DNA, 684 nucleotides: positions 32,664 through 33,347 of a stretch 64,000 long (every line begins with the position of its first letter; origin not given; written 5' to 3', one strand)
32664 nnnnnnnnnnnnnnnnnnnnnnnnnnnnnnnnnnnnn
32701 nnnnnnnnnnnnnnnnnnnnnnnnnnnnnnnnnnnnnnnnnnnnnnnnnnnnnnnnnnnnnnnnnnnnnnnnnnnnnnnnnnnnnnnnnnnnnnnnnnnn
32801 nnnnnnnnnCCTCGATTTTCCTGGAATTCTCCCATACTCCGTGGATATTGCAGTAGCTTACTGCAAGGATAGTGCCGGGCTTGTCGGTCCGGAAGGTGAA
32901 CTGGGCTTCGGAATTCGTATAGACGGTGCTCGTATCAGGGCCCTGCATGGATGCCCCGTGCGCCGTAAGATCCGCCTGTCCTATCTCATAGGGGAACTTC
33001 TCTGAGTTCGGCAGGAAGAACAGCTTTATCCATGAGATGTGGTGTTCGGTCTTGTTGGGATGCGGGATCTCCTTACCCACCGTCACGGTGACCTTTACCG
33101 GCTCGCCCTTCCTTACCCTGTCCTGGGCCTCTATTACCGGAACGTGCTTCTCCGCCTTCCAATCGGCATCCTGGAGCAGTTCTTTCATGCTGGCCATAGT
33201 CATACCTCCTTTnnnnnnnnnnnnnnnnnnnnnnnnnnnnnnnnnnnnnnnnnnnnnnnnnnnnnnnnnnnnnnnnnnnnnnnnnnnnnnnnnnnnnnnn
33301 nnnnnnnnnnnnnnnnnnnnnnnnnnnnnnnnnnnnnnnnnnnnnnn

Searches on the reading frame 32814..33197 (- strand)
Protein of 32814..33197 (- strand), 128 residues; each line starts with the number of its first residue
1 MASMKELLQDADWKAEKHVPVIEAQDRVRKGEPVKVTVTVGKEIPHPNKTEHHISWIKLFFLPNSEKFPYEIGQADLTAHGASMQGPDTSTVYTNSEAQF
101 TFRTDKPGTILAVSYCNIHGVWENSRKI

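Call 74: search_protein_families(library=pfam, proteins=[window:32814-33197:-], max_evalue=0.00001)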
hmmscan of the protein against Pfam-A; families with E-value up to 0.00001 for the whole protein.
window:32814-33197:- (128 aa): 1 family
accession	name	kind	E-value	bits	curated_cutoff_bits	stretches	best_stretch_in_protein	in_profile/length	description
PF01880.24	Desulfoferrodox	-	1e-32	113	22.2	1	11-124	2-97/98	Desulfoferrodoxin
